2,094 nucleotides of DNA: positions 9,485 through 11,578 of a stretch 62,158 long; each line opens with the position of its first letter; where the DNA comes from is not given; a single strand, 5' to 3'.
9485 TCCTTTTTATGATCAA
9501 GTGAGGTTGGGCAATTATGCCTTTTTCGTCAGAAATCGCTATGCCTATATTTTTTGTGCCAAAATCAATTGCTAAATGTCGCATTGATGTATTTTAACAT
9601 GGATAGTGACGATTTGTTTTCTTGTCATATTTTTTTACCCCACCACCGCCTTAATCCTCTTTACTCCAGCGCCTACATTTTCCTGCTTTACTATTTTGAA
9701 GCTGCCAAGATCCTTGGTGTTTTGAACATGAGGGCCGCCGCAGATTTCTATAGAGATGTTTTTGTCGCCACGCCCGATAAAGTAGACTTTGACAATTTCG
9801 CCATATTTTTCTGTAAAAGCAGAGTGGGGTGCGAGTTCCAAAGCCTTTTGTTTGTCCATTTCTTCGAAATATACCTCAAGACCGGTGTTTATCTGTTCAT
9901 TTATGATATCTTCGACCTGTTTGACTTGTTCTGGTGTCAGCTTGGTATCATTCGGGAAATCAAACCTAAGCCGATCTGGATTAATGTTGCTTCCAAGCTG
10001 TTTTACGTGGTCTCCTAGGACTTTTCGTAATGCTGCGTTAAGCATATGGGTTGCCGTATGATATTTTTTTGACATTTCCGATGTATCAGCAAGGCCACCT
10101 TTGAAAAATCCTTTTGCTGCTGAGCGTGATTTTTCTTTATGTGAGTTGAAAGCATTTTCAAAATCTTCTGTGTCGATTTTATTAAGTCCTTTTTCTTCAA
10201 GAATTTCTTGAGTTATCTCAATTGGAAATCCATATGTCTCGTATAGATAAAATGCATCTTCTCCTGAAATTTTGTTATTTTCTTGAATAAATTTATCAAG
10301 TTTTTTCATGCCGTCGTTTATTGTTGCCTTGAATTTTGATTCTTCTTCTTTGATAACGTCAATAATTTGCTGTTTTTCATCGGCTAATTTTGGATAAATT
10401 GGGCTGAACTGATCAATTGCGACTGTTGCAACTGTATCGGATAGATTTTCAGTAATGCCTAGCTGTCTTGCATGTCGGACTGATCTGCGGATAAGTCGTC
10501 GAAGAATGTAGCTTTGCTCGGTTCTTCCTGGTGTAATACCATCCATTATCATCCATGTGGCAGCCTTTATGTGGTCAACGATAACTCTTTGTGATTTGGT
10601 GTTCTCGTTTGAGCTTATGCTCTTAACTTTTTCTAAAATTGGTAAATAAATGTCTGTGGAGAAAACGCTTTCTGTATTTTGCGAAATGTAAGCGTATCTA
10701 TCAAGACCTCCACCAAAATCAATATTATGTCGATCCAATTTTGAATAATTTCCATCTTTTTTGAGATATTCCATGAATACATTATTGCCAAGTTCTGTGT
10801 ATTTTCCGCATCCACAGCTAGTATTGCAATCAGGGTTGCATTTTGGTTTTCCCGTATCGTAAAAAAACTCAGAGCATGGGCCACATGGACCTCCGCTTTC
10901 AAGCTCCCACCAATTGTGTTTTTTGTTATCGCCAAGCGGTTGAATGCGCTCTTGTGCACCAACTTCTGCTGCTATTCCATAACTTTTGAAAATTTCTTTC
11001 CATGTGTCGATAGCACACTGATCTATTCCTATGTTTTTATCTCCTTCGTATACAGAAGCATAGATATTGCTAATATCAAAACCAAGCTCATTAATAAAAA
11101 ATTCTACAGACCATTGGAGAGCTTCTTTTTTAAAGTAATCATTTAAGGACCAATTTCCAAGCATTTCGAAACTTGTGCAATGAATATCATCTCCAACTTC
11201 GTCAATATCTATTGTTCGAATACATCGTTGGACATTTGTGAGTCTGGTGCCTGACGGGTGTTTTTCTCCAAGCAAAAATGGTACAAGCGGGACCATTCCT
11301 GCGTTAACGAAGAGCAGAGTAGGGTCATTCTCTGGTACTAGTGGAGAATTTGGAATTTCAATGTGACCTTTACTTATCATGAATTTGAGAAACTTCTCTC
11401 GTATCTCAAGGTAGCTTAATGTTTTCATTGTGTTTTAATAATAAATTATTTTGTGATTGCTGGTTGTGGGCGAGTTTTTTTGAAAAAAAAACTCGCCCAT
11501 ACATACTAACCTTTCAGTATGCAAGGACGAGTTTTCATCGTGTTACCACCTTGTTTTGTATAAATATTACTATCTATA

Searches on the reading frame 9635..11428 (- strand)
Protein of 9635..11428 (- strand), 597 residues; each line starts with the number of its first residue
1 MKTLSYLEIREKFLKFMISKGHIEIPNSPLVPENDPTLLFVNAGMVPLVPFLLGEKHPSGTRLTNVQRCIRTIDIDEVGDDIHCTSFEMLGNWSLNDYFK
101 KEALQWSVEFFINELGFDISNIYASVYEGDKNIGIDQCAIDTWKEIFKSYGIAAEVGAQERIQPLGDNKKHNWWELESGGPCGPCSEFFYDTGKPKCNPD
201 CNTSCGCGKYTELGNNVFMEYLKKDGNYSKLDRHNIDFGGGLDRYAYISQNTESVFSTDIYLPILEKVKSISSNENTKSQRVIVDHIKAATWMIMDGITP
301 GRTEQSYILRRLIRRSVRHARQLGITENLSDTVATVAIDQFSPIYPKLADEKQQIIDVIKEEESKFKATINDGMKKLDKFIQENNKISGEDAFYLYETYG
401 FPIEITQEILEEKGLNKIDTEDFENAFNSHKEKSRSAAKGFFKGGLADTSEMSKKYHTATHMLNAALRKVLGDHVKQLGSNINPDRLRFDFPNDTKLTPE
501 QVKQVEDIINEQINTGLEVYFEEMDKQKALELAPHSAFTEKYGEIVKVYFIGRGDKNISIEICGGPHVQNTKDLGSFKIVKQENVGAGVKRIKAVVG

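Call 7: find_homologous_proteins(query=window:9635-11428:-, max_evalue=1e-50)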
Query window:9635-11428:- (597 aa): 8000 proteins with E <= 1e-50 among 8000 candidates; the best 120 are listed.
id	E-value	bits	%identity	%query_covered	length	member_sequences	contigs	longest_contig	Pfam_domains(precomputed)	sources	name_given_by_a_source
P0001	0.0e+0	1380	100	100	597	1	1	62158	PF01411.25,PF07973.20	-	-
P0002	1.5e-274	930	66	100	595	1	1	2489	PF01411.25,PF07973.20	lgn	-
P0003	3.0e-274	929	67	99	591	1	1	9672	PF01411.25,PF07973.20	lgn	-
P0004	3.1e-272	922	67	97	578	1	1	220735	PF01411.25,PF07973.20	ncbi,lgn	-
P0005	4.4e-271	919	65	100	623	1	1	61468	PF01411.25,PF07973.20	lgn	-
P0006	4.8e-271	919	66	100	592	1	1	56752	PF01411.25,PF07973.20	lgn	-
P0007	3.0e-266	903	64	100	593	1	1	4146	PF01411.25,PF07973.20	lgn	-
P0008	6.8e-264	895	64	100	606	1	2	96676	PF01411.25,PF07973.20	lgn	-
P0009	3.2e-263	893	63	100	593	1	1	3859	PF01411.25,PF07973.20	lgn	-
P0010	2.5e-262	890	63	100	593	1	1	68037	PF01411.25,PF07973.20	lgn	-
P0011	6.4e-262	888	63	100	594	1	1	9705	PF01411.25,PF07973.20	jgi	-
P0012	4.6e-261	886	66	97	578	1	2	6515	PF01411.25,PF07973.20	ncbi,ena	-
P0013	2.8e-259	880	63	100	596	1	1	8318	PF01411.25,PF07973.20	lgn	-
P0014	6.1e-259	879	62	100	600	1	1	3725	PF01411.25,PF07973.20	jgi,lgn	jgi:alanyl-tRNA synthetase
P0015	1.0e-257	875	63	100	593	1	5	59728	PF01411.25,PF07973.20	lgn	-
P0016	3.4e-257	873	62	100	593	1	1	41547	PF01411.25,PF07973.20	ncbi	-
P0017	1.3e-256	871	64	100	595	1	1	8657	PF01411.25,PF07973.20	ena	-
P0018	5.6e-256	869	64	100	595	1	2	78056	PF01411.25,PF07973.20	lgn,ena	-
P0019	6.1e-256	869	64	100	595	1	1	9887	PF01411.25,PF07973.20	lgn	-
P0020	7.9e-256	868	64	100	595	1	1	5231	PF01411.25,PF07973.20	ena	-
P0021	3.1e-255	866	63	100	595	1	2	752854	PF01411.25,PF07973.20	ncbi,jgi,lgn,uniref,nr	ncbi:TPA: alanine--tRNA ligase [Candidatus Dojkabacteria bacterium]|uniref:alanine--tRNA ligase n=1 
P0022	5.4e-255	866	64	100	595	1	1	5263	PF01411.25,PF07973.20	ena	-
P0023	5.5e-255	866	63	100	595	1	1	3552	PF01411.25,PF07973.20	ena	-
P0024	1.1e-254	865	63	100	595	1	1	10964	PF01411.25,PF07973.20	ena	-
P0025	1.5e-254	864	64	100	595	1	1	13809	PF01411.25,PF07973.20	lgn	-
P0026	1.5e-254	864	64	100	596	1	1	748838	PF01411.25,PF07973.20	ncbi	ncbi:MAG: alanine--tRNA ligase [Candidatus Dojkabacteria bacterium]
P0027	1.5e-254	864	64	100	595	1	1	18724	PF01411.25,PF07973.20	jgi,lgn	jgi:alanyl-tRNA synthetase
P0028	1.5e-254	864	63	100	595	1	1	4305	PF01411.25,PF07973.20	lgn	-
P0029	1.6e-254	864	64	100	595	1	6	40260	PF01411.25,PF07973.20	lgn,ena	-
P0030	1.9e-254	864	62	100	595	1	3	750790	PF01411.25,PF07973.20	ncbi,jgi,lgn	ncbi:MAG: alanine--tRNA ligase [Candidatus Dojkabacteria bacterium]|jgi:alanyl-tRNA synthetase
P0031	2.0e-254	864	63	100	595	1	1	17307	PF01411.25,PF07973.20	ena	-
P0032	2.9e-254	863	63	100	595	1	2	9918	PF01411.25,PF07973.20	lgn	-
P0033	3.5e-254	863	63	100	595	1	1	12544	PF01411.25,PF07973.20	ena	-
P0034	4.5e-254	863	62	100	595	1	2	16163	PF01411.25,PF07973.20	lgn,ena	-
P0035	4.7e-254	862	63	100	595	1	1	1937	PF01411.25,PF07973.20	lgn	-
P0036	5.5e-254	862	63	100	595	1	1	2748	PF01411.25,PF07973.20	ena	-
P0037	5.7e-254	862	63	100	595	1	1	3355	PF01411.25,PF07973.20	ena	-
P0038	6.7e-254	862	62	100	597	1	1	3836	PF01411.25,PF07973.20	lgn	-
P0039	8.9e-254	862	62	100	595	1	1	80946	PF01411.25,PF07973.20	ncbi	-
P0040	9.5e-254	861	63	100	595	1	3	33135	PF01411.25,PF07973.20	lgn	-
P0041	1.1e-253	861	63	100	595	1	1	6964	PF01411.25,PF07973.20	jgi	jgi:alanyl-tRNA synthetase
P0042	1.4e-253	861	63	100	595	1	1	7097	PF01411.25,PF07973.20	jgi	-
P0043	1.7e-253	861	62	100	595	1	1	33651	PF01411.25,PF07973.20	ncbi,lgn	-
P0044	2.4e-253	860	62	100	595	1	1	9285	PF01411.25,PF07973.20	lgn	-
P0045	2.6e-253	860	60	100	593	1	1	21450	PF01411.25,PF07973.20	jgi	jgi:alanyl-tRNA synthetase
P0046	2.6e-253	860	63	100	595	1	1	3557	PF01411.25,PF07973.20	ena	-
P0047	2.8e-253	860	61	100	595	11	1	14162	PF01411.25,PF07973.20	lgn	-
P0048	3.3e-253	860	62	100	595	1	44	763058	PF01411.25,PF07973.20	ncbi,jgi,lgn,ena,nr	ncbi:alanine--tRNA ligase [Candidatus Dojkabacteria bacterium]|jgi:alanyl-tRNA synthetase|nr:alanine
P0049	3.6e-253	860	63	100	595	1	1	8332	PF01411.25,PF07973.20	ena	-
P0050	3.7e-253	859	63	100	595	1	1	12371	PF01411.25,PF07973.20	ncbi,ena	-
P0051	4.4e-253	859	63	100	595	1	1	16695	PF01411.25,PF07973.20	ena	-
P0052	4.7e-253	859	62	100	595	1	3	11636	PF01411.25,PF07973.20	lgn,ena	-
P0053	5.4e-253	859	63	100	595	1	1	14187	PF01411.25,PF07973.20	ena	-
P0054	7.0e-253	859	63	100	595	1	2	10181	PF01411.25,PF07973.20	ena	-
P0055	7.8e-253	858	63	100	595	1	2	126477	PF01411.25,PF07973.20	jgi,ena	jgi:alanyl-tRNA synthetase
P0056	8.3e-253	858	62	100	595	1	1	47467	PF01411.25,PF07973.20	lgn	-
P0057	1.2e-252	858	62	100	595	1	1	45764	PF01411.25,PF07973.20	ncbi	-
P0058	1.2e-252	858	61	100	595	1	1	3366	PF01411.25,PF07973.20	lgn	-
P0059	1.4e-252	858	63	100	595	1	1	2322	PF01411.25,PF07973.20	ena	-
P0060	1.9e-252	857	63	100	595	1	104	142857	PF01411.25,PF07973.20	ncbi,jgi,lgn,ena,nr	ncbi:MAG TPA: alanine--tRNA ligase [Candidatus Dojkabacteria bacterium]|jgi:alanyl-tRNA synthetase|n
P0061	1.9e-252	857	63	100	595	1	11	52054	PF01411.25,PF07973.20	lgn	-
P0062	2.4e-252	857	63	100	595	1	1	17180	PF01411.25,PF07973.20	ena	-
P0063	2.4e-252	857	62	100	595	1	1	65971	PF01411.25,PF07973.20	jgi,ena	-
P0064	2.7e-252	857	62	100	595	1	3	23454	PF01411.25,PF07973.20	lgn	-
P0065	2.8e-252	857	62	100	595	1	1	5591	PF01411.25,PF07973.20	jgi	-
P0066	3.6e-252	856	62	100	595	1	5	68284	PF01411.25,PF07973.20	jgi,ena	-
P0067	3.7e-252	856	62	100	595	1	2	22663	PF01411.25,PF07973.20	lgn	-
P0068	4.4e-252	856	63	100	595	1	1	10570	PF01411.25,PF07973.20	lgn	-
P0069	4.5e-252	856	62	100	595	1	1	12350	PF01411.25,PF07973.20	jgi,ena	-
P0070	4.7e-252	856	62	100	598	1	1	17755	PF01411.25,PF07973.20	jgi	jgi:alanyl-tRNA synthetase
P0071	5.6e-252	856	62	100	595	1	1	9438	PF01411.25,PF07973.20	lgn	-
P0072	2.5e-251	853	62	100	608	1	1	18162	PF01411.25,PF07973.20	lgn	-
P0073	4.8e-250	849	61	100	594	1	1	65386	PF01411.25,PF07973.20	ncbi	-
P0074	5.0e-250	849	62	100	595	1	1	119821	PF01411.25,PF07973.20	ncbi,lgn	-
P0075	5.6e-250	849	61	100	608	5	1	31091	PF01411.25,PF07973.20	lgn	-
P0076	6.5e-250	849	61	100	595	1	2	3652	PF01411.25,PF07973.20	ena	-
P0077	8.3e-250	848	61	100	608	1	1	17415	PF01411.25,PF07973.20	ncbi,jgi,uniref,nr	ncbi:MAG: Alanine--tRNA ligase [candidate division WS6 bacterium 36_33]|uniref:alanine--tRNA ligase 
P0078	9.0e-250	848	61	100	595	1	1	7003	PF01411.25,PF07973.20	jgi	-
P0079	9.3e-250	848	61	100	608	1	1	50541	PF01411.25,PF07973.20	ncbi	-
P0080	1.0e-249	848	61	100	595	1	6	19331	PF01411.25,PF07973.20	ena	-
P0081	1.4e-249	848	61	100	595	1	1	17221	PF01411.25,PF07973.20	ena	-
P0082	1.6e-249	847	61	100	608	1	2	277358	PF01411.25,PF07973.20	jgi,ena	-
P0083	1.7e-249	847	60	100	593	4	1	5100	PF01411.25,PF07973.20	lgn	-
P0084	1.8e-249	847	61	100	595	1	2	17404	PF01411.25,PF07973.20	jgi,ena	-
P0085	2.6e-249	847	61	100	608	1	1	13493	PF01411.25,PF07973.20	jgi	jgi:alanyl-tRNA synthetase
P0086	2.8e-249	847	61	100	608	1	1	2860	PF01411.25,PF07973.20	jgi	jgi:alanyl-tRNA synthetase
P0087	4.7e-249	846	61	100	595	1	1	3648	PF01411.25,PF07973.20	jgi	-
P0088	4.7e-249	846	61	99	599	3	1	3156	PF01411.25,PF07973.20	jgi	jgi:alanyl-tRNA synthetase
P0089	4.9e-249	846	61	100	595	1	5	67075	PF01411.25,PF07973.20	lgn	-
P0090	5.5e-249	846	60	99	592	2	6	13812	PF01411.25,PF07973.20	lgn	-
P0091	8.7e-249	845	61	100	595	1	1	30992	PF01411.25,PF07973.20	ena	-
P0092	1.1e-248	845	60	100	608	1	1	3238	PF01411.25,PF07973.20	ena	-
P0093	1.7e-248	844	60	100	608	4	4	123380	PF01411.25,PF07973.20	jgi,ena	-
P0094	2.0e-248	844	61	100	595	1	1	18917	PF01411.25,PF07973.20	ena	-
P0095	2.1e-248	844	61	100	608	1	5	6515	PF01411.25,PF07973.20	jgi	jgi:alanyl-tRNA synthetase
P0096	2.1e-248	844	61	100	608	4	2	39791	PF01411.25,PF07973.20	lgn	-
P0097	3.3e-248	843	60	100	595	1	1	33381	PF01411.25,PF07973.20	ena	-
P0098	3.6e-248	843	60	100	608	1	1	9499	PF01411.25,PF07973.20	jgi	jgi:alanyl-tRNA synthetase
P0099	3.8e-248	843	61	100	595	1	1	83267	PF01411.25,PF07973.20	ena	-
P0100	3.9e-248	843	61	99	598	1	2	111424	PF01411.25,PF07973.20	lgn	-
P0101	5.5e-248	842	60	100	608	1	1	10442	PF01411.25,PF07973.20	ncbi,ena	-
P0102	5.7e-248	842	62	100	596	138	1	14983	PF01411.25,PF07973.20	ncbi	-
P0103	7.6e-248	842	62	99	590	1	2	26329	PF01411.25,PF07973.20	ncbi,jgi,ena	ncbi:MAG: alanine--tRNA ligase [Candidatus Dojkabacteria bacterium]|jgi:alanyl-tRNA synthetase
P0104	8.0e-248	842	60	100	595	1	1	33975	PF01411.25,PF07973.20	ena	-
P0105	8.8e-248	842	61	100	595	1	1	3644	PF01411.25,PF07973.20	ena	-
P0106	8.8e-248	842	61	100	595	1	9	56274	PF01411.25,PF07973.20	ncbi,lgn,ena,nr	ncbi:MAG TPA: alanine--tRNA ligase [Candidatus Dojkabacteria bacterium]|nr:alanine--tRNA ligase [Can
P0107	9.9e-248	842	60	100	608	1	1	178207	PF01411.25,PF07973.20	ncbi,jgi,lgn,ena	ncbi:MAG: alanine--tRNA ligase [Candidatus Dojkabacteria bacterium]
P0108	1.1e-247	841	60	100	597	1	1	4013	PF01411.25,PF07973.20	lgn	-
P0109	1.2e-247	841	62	99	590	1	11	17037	PF01411.25,PF07973.20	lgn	-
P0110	1.5e-247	841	61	100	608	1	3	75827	PF01411.25,PF07973.20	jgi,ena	-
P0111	1.7e-247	841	61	99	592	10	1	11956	PF01411.25,PF07973.20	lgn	-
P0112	2.5e-247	840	60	100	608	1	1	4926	PF01411.25,PF07973.20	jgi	jgi:alanyl-tRNA synthetase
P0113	3.9e-247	840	60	100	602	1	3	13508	PF01411.25,PF07973.20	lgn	-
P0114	4.4e-247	839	61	99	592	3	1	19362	PF01411.25,PF07973.20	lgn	-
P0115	5.3e-247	839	60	99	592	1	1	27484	PF01411.25,PF07973.20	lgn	-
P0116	6.7e-247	839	60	100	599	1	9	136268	PF01411.25,PF07973.20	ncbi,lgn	-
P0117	9.3e-247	838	61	100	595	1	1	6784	PF01411.25,PF07973.20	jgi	jgi:alanyl-tRNA synthetase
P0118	9.7e-247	838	60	100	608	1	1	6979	PF01411.25,PF07973.20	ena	-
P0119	9.9e-247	838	59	100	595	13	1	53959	PF01411.25,PF07973.20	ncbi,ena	-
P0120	1.3e-246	838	60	99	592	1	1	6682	PF01411.25,PF07973.20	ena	-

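Call 12: find_related_loci(query=A1, collection=genome_contigs, flank=3000)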
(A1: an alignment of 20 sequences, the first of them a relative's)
Query A1 (597 aa) in genome_contigs; peptide patterns used: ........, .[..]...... (x = any residue, [..] = any of these).
600 stretches matched a pattern (row limit reached: there are more); 578 encode a relative of the query (tblastn E <= 1e-3); the best 80 are kept; 80 distinct loci.
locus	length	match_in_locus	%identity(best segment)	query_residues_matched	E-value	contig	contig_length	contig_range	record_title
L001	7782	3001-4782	64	1-596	0e+0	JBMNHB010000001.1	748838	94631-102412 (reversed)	MAG: Candidatus Dojkabacteria bacterium isolate SBF912LR0HQ0189 contig_24471, whole genome shotgun sequence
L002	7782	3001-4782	63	1-596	0e+0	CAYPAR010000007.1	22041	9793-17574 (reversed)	MAG TPA_asm: uncultured Candidatus Saccharibacteria bacterium isolate binchicken_co246_362 genome assembly, contig: NODE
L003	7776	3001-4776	60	1-596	0e+0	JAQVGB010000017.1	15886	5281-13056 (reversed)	MAG: Candidatus Dojkabacteria bacterium isolate STE_172 NODE_8557_length_15886_cov_4.003807_Sandtown_E, whole genome sho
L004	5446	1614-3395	60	1-596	0e+0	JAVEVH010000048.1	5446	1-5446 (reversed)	MAG: Candidatus Dojkabacteria bacterium isolate BF4_117 NODE_54012_length_5446_cov_7.266967_Biofilm4, whole genome shotg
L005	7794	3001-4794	60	1-596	0e+0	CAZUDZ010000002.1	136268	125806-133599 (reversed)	MAG TPA_asm: uncultured Candidatus Saccharibacteria bacterium isolate binchicken_co39_491 genome assembly, contig: NODE_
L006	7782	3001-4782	61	1-596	0e+0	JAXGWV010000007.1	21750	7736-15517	MAG: Candidatus Dojkabacteria bacterium isolate AnMBR.bin475 bin475_7, whole genome shotgun sequence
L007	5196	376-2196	61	1-596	0e+0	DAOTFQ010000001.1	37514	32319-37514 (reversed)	MAG TPA_asm: Candidatus Dojkabacteria bacterium isolate AMR_MDS_3099 NODE_1194_length_37514_cov_5.764035, whole genome s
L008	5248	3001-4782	60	1-596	0e+0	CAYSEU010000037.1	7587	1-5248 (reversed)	MAG TPA_asm: uncultured Candidatus Saccharibacteria bacterium isolate binchicken_co220_104 genome assembly, contig: NODE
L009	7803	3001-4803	60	1-596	0e+0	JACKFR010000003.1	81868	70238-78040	MAG: Candidatus Nomurabacteria bacterium isolate HK-STAS-PATE-7 HK-STAS-PATE-7_3, whole genome shotgun sequence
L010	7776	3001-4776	60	1-596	0e+0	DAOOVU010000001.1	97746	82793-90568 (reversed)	MAG TPA_asm: Candidatus Dojkabacteria bacterium isolate AMR_MDS_2433 NODE_109_length_97746_cov_8.715010, whole genome sh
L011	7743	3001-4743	59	1-596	0e+0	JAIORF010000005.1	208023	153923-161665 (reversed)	MAG: bacterium isolate SMBSF11 20072_Bin_5_contigs_1_c_000000000006, whole genome shotgun sequence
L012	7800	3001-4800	59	1-595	0e+0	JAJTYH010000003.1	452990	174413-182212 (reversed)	MAG: bacterium isolate DTUPAT1 3-Genome6, whole genome shotgun sequence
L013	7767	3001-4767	60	4-596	0e+0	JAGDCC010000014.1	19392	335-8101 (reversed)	Bacterium isolate RGIG10332 Yak_Rumen.Co__c1415615, whole genome shotgun sequence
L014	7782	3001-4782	59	1-596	0e+0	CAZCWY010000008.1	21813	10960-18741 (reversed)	MAG TPA_asm: uncultured Candidatus Saccharibacteria bacterium isolate SRP294416_co1_378 genome assembly, contig: NODE_46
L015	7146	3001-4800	58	1-596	0e+0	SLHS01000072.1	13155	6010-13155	MAG: Patescibacteria group bacterium isolate CSSed165cm_164 CSSed16-5cm-15561, whole genome shotgun sequence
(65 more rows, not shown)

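Call 16: find_encoding_contigs(protein=P0004, flank=2500, max_places=2)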
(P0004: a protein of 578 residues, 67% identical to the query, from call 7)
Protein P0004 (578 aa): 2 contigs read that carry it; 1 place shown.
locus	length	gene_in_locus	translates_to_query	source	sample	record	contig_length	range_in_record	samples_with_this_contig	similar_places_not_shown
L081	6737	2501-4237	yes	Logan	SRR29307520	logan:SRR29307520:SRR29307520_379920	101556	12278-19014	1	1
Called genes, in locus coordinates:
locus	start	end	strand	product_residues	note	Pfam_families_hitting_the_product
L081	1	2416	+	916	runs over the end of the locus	PF25942:Ig_halo (faint), PF10342:Kre9_KNH (weak), PF17957:Big_7 (weak)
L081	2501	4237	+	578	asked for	PF01411:tRNA-synt_2c, PF07973:tRNA_SAD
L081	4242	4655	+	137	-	PF03652:RuvX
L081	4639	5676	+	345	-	PF02618:YceG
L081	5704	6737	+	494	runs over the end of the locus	PF03816:LytR_cpsA_psr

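Call 17: find_encoding_contigs(protein=P0005, flank=2500, max_places=2)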
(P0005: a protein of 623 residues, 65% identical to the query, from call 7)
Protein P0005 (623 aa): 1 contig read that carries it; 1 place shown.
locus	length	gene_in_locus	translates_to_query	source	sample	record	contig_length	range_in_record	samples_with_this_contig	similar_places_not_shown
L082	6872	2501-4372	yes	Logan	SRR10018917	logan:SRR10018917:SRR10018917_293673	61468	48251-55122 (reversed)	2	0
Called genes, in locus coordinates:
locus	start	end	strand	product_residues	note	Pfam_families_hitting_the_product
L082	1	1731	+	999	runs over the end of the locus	PF17957:Big_7 (weak)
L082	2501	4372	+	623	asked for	PF01411:tRNA-synt_2c, PF07973:tRNA_SAD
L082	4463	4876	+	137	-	PF03652:RuvX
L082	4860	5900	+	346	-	PF02618:YceG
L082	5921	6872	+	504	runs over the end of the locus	PF03816:LytR_cpsA_psr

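Call 18: find_encoding_contigs(protein=P0006, flank=2500, max_places=2)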
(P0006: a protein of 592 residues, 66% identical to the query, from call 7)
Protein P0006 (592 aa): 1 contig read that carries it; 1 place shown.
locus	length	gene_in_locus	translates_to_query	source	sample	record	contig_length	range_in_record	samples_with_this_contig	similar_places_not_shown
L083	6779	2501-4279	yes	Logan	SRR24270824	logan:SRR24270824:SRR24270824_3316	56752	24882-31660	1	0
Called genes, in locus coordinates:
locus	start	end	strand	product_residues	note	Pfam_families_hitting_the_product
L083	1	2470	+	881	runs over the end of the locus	-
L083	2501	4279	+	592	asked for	PF01411:tRNA-synt_2c, PF07973:tRNA_SAD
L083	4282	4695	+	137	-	PF03652:RuvX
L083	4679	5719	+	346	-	PF02618:YceG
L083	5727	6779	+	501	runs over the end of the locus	PF03816:LytR_cpsA_psr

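Call 20: find_encoding_contigs(protein=P0008, flank=2500, max_places=2)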
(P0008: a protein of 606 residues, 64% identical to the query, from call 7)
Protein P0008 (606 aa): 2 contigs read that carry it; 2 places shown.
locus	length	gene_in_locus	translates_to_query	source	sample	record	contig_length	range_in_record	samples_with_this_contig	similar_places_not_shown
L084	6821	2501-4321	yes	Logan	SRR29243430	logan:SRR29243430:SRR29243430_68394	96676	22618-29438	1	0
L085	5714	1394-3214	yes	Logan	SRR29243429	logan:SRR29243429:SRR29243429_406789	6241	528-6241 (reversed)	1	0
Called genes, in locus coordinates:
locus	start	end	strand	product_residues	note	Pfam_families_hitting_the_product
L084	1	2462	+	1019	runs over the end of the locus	PF19077:Big_13 (faint), PF10342:Kre9_KNH (weak), PF17957:Big_7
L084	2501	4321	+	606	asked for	PF01411:tRNA-synt_2c, PF07973:tRNA_SAD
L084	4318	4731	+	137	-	PF03652:RuvX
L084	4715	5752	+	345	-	PF02618:YceG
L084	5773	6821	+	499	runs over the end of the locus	PF03816:LytR_cpsA_psr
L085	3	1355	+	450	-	?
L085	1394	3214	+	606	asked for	PF01411:tRNA-synt_2c, PF07973:tRNA_SAD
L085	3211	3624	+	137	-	PF03652:RuvX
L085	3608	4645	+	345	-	PF02618:YceG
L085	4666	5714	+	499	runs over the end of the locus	PF03816:LytR_cpsA_psr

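Call 21: find_encoding_contigs(protein=P0003, flank=2500, max_places=2)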
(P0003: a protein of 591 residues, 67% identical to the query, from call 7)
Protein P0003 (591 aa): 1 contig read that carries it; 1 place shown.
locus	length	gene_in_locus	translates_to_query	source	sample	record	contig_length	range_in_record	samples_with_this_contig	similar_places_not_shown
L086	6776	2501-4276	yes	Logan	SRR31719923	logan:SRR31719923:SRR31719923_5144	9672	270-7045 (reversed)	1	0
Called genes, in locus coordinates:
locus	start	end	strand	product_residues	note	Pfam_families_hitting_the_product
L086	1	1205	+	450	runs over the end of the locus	PF03816:LytR_cpsA_psr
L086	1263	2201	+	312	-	-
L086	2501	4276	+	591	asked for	PF01411:tRNA-synt_2c, PF07973:tRNA_SAD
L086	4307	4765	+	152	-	PF03652:RuvX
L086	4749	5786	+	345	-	PF02618:YceG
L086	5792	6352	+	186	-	PF03816:LytR_cpsA_psr (weak)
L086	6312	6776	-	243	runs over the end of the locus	?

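Call 26: find_encoding_contigs(protein=P0002, flank=1500, max_places=2)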
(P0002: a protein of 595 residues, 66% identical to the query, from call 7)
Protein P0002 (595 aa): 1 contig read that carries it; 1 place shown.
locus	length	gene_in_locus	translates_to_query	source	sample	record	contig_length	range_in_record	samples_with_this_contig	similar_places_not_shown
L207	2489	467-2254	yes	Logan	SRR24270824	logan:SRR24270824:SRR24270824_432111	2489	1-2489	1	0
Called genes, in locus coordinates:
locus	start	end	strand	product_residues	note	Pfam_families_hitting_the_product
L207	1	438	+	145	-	?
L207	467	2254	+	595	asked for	PF01411:tRNA-synt_2c, PF07973:tRNA_SAD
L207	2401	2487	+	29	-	?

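Call 27: find_encoding_contigs(protein=P0007, flank=1500, max_places=2)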
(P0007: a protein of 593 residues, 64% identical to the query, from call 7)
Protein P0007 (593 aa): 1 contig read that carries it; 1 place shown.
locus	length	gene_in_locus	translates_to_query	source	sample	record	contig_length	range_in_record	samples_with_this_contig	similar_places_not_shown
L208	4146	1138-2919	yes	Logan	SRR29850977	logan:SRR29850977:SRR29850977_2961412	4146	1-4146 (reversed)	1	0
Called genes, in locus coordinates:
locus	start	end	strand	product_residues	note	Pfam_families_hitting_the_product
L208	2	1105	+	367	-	?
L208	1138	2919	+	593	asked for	PF01411:tRNA-synt_2c, PF07973:tRNA_SAD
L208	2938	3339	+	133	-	PF03652:RuvX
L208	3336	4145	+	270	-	?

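Call 28: find_encoding_contigs(protein=P0009, flank=1500, max_places=2)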
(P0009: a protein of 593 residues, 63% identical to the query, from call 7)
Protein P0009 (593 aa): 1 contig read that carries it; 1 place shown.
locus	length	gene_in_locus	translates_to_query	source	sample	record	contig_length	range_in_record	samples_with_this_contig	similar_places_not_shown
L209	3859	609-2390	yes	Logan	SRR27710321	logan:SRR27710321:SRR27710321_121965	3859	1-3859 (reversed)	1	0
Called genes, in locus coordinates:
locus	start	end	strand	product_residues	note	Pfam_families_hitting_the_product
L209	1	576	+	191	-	?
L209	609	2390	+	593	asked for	PF01411:tRNA-synt_2c, PF07973:tRNA_SAD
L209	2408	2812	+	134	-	PF03652:RuvX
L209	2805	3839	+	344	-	PF02618:YceG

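Call 29: find_encoding_contigs(protein=P0010, flank=1500, max_places=2)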
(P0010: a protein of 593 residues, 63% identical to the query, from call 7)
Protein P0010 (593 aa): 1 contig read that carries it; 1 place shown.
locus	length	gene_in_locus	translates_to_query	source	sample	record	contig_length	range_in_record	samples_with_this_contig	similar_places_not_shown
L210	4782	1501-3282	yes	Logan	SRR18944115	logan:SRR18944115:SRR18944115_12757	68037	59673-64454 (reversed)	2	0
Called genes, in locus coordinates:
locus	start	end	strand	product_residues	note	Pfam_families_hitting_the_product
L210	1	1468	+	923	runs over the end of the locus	PF17957:Big_7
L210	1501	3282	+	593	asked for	PF01411:tRNA-synt_2c, PF07973:tRNA_SAD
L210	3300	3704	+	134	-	PF03652:RuvX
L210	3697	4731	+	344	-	PF02618:YceG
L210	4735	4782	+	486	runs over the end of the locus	PF03816:LytR_cpsA_psr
